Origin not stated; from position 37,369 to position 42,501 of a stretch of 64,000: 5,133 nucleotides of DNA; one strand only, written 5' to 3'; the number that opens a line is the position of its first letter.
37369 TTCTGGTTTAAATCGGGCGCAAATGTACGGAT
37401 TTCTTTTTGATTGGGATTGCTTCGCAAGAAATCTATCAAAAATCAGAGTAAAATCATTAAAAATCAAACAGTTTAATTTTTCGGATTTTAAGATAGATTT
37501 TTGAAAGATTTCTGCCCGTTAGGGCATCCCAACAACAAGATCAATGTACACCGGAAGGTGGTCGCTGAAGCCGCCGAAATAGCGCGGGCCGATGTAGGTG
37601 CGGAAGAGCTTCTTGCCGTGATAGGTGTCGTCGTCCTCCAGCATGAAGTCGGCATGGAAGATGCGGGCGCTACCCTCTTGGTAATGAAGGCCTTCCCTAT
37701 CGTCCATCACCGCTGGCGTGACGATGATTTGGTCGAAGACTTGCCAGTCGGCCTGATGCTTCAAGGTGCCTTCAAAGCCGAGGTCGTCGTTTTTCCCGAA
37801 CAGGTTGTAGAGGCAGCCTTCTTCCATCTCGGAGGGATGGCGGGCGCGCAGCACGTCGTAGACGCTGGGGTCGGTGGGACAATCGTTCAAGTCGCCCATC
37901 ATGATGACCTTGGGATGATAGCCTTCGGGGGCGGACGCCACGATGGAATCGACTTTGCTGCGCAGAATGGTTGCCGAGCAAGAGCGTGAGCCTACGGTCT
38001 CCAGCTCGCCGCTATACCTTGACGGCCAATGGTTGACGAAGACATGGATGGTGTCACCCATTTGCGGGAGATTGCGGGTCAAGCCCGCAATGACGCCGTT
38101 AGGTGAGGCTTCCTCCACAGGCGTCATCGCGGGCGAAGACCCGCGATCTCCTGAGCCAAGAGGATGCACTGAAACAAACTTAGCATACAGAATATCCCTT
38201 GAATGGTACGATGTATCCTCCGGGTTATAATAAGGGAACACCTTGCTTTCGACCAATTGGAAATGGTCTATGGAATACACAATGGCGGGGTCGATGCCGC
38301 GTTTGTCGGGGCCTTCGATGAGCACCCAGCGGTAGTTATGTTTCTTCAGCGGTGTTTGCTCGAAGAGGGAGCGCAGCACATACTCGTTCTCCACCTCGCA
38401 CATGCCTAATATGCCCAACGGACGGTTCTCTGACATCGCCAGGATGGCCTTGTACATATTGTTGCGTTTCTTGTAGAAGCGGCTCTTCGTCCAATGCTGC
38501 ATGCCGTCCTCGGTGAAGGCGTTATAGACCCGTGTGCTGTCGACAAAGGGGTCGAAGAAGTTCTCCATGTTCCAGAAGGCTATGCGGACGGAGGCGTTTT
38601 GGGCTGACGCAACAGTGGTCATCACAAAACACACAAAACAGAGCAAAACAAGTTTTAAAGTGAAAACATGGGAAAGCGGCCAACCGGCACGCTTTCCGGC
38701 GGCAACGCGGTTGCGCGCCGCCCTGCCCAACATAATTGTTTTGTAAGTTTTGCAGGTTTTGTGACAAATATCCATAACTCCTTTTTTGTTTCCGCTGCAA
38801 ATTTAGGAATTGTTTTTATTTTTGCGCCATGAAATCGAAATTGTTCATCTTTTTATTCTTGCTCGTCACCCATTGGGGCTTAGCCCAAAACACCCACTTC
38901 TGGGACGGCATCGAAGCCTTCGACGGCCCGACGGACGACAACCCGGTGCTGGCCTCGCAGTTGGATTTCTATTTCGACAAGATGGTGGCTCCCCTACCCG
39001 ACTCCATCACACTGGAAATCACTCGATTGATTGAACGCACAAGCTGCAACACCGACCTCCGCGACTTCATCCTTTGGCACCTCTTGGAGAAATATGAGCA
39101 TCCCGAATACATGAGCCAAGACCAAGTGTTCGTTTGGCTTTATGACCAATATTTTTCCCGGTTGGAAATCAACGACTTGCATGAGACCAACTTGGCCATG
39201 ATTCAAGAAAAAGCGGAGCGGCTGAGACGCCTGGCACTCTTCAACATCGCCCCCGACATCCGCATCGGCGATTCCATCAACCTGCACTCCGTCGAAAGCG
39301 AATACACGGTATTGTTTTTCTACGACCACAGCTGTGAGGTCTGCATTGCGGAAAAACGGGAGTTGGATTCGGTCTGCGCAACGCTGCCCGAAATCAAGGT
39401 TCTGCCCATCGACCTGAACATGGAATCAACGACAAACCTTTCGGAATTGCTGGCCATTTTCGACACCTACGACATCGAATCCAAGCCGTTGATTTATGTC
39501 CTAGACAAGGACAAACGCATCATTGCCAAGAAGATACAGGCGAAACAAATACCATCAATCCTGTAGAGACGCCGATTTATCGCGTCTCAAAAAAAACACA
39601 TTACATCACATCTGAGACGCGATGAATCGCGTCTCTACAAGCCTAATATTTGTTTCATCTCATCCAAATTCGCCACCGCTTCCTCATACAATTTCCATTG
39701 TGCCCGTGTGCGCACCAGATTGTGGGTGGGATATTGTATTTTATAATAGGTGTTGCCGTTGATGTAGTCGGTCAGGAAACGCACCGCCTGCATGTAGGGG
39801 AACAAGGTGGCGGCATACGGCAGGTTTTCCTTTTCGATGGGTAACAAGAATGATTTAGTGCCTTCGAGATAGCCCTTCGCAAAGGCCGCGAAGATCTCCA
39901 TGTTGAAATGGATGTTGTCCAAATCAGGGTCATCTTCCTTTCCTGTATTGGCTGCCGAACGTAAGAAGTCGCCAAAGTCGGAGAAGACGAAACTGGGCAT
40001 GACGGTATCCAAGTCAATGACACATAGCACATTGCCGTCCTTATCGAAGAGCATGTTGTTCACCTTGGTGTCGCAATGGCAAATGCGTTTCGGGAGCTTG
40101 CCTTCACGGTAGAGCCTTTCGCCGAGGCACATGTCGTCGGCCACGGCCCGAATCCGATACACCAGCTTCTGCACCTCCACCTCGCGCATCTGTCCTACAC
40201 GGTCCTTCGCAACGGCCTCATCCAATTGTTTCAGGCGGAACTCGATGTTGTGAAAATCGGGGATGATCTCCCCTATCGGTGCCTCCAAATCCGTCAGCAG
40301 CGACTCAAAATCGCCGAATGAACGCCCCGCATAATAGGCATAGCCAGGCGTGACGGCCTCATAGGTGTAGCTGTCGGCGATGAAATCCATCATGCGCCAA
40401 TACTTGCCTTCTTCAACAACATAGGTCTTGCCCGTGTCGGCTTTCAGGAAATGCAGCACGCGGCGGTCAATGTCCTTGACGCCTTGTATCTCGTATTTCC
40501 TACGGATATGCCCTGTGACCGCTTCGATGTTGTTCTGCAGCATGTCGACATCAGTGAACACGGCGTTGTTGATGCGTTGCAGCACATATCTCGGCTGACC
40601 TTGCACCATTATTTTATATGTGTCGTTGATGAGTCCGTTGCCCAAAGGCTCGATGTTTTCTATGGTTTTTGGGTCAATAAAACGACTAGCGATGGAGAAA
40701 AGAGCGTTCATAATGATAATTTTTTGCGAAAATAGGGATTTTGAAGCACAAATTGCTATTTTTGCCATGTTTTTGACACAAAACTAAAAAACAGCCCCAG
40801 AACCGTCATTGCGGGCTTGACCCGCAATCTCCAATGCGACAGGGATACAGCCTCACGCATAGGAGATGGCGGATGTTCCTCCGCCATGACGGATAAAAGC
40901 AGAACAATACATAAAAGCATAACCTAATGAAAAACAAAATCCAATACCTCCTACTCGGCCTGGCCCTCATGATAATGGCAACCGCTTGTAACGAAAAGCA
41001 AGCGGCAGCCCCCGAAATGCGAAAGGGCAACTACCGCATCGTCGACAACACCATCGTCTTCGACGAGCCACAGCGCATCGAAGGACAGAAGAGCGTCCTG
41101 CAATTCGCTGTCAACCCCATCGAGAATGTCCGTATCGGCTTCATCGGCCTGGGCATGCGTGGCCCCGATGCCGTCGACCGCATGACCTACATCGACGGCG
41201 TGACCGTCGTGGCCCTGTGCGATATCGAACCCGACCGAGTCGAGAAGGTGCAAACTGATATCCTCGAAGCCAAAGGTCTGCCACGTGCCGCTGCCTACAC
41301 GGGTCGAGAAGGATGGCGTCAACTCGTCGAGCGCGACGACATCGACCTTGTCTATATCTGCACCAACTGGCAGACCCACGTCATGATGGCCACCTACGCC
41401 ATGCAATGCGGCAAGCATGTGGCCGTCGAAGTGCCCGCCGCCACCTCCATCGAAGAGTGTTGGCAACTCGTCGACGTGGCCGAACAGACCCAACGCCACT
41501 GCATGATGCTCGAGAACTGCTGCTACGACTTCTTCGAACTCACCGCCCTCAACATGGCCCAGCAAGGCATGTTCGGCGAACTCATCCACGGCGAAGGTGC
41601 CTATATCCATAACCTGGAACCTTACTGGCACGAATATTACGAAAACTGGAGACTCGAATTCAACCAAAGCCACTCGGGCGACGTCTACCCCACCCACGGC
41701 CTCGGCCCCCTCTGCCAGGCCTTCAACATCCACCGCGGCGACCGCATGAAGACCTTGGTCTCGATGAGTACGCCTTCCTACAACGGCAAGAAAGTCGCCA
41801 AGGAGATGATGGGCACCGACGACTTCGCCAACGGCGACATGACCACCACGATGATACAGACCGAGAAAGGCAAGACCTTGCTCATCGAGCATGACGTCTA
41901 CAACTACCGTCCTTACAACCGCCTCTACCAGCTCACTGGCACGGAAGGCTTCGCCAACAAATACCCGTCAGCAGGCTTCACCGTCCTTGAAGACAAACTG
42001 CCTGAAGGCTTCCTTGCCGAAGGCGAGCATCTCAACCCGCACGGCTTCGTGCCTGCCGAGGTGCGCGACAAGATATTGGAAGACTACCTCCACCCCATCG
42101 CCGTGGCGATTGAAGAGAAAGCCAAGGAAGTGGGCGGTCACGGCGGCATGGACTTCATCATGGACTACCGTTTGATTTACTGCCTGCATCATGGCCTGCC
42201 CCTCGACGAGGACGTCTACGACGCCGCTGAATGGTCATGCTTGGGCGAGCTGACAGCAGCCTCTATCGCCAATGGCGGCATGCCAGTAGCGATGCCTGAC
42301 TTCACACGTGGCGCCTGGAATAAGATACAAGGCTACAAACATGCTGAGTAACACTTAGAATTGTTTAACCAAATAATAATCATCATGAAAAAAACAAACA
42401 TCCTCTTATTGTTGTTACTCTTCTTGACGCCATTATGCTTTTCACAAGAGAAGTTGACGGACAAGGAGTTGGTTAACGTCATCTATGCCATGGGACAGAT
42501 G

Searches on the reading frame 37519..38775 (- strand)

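Call 52: search_protein_families(library=pfam, proteins=[window:37519-38775:-], max_evalue=0.001)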
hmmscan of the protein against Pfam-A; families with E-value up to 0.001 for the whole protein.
window:37519-38775:- (418 aa): 1 family
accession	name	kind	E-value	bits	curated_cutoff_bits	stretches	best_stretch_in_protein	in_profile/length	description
PF19580.5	Exo_endo_phos_3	-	9.9e-74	248.6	27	2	240-413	141-309/311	Endonuclease/Exonuclease/phosphatase family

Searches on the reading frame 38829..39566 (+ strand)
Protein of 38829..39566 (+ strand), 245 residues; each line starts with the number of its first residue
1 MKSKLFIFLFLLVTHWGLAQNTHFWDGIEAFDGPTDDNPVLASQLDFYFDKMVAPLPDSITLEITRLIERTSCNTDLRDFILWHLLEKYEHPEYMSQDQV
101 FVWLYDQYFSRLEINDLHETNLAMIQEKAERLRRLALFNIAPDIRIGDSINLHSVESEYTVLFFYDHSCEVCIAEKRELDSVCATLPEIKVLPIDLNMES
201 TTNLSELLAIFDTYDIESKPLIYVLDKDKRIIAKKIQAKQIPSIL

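Call 52: search_protein_families(library=pfam, proteins=[window:38829-39566:+], max_evalue=0.001)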
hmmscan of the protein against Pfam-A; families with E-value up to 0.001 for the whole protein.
window:38829-39566:+ (245 aa): 1 family
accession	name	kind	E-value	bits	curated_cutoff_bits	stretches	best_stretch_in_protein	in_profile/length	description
PF00578.27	AhpC-TSA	-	0.00011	22.6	26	1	147-207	15-73/124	AhpC/TSA family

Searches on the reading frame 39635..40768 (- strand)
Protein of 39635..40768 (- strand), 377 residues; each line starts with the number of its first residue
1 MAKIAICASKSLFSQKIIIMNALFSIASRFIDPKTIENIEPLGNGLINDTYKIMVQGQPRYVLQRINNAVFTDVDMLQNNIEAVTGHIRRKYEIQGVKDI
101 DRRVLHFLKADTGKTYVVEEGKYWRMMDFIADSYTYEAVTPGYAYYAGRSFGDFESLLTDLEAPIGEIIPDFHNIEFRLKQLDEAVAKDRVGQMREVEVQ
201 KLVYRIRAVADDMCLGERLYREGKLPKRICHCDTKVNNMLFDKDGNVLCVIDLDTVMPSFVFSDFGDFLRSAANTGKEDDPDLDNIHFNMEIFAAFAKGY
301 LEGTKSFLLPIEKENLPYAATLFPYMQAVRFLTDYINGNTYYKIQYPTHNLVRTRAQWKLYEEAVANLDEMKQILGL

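Call 52: search_protein_families(library=pfam, proteins=[window:39635-40768:-], max_evalue=0.001)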
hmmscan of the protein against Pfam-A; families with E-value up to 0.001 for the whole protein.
window:39635-40768:- (377 aa): 2 families
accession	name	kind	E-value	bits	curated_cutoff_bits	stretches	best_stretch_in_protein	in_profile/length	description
PF01636.29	APH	-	6.9e-15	55.9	23.2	1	39-282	2-220/239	Phosphotransferase enzyme family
PF01633.27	Choline_kinase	-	0.00019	21.3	29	1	163-303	90-242/300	Choline/ethanolamine kinase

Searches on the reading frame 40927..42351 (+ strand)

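Call 52: search_protein_families(library=pfam, proteins=[window:40927-42351:+], max_evalue=0.001)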
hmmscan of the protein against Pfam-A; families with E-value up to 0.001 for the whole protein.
window:40927-42351:+ (474 aa): 2 families
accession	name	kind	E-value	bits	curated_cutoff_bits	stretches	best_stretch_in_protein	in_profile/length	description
PF21252.2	Glyco_hydro_109_C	-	6.7e-38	130.3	27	1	206-355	2-175/187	Glycosyl hydrolase 109, C-terminal domain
PF01408.29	GFO_IDH_MocA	-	1.9e-16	61.2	24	1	68-194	1-118/120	Oxidoreductase family, NAD-binding Rossmann fold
